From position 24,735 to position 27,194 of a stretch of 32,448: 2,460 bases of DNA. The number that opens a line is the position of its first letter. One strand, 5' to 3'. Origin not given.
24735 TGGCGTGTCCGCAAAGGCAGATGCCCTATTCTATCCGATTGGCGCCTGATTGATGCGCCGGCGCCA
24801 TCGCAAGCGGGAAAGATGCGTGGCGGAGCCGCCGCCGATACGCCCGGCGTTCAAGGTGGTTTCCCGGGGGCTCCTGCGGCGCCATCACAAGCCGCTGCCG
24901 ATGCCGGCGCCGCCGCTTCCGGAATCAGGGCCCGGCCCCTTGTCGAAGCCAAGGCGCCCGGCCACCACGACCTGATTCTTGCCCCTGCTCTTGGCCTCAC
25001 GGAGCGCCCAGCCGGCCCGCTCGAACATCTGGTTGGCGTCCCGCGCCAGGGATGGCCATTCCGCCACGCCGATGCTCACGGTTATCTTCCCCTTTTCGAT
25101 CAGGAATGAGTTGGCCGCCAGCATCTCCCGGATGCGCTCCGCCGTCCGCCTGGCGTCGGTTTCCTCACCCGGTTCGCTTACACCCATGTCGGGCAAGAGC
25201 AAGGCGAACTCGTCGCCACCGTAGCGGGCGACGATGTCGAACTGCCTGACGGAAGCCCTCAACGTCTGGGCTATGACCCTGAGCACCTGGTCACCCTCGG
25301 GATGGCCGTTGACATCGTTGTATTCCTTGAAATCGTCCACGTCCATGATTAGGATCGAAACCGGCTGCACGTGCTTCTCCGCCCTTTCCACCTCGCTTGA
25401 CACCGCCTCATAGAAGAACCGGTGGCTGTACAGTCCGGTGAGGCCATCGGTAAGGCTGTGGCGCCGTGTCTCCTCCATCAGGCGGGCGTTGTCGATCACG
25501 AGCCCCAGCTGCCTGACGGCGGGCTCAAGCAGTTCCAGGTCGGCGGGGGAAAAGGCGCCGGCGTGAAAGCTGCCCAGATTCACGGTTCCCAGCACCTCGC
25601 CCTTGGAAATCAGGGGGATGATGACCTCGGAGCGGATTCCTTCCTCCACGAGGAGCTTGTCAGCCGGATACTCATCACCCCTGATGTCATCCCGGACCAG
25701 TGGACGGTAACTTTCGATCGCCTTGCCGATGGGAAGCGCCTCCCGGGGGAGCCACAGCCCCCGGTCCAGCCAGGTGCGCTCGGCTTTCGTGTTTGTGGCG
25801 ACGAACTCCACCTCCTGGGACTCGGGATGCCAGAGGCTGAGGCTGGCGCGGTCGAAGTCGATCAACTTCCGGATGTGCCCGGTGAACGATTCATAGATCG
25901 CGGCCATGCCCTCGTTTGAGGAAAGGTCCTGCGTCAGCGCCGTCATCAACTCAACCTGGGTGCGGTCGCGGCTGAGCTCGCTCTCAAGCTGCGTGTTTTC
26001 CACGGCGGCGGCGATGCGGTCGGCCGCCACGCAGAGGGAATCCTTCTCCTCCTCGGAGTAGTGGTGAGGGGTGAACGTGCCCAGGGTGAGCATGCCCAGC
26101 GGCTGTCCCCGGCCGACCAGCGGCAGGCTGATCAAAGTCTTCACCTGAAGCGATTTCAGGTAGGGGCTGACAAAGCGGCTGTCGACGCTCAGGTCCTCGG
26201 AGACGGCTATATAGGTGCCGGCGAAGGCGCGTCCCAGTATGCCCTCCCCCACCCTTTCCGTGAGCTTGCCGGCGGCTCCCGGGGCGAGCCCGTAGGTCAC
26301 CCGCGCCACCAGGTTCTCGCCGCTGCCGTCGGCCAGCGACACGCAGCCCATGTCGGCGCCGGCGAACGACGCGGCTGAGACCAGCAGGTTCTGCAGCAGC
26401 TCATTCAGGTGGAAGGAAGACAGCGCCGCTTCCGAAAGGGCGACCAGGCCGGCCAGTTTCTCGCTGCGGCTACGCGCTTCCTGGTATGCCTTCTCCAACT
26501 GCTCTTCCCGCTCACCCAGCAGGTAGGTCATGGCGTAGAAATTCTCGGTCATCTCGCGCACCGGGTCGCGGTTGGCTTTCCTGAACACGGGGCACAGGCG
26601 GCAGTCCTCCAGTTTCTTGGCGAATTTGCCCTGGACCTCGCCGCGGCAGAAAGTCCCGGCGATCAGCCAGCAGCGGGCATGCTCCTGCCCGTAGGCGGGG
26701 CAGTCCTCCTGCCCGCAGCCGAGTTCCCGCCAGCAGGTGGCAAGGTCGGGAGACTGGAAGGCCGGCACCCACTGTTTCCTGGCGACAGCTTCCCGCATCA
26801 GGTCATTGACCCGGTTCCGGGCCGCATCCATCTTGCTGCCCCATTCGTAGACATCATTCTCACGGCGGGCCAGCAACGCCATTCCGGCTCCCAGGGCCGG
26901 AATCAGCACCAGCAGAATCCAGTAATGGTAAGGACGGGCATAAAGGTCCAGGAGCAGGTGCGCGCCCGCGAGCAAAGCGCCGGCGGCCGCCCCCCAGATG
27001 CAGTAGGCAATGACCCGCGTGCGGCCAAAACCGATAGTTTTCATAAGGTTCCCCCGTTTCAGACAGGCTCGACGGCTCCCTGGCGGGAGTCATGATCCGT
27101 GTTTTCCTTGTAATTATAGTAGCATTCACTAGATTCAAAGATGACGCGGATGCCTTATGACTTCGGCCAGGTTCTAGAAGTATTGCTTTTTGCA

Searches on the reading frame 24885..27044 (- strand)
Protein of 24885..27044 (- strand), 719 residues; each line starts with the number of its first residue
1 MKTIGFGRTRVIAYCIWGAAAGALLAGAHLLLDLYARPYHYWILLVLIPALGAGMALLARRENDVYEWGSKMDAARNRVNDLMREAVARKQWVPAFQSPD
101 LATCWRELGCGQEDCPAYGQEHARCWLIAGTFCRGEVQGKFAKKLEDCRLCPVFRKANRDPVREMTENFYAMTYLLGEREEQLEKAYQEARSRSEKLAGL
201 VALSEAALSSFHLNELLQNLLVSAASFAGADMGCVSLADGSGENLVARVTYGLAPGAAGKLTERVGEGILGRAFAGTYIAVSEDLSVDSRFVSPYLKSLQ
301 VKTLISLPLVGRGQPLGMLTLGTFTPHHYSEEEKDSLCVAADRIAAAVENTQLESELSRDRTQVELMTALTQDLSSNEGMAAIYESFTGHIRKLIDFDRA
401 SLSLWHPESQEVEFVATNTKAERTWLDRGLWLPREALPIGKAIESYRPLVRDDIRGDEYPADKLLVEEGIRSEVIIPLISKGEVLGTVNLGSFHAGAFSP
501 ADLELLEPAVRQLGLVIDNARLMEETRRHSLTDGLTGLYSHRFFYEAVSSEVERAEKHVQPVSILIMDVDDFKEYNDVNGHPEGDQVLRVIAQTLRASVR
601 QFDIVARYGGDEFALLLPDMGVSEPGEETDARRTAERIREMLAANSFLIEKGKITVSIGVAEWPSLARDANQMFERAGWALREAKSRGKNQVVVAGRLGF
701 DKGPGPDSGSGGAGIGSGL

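Call 9: search_protein_families(library=pfam, proteins=[window:24885-27044:-], max_evalue=0.00001)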
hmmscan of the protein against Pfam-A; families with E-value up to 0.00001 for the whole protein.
window:24885-27044:- (719 aa): 4 families
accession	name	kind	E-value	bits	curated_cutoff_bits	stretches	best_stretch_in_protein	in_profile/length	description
PF00990.26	GGDEF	-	1.2e-40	139.4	23.8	1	531-691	2-161/161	Diguanylate cyclase, GGDEF domain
PF01590.32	GAF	-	1.1e-30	107.3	22.4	2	213-348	2-133/133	GAF domain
PF13185.12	GAF_2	-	8.6e-30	104.1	28.6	2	410-518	32-136/136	GAF domain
PF13492.12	GAF_3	-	7e-12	46.3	27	0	384-519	6-129/129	GAF domain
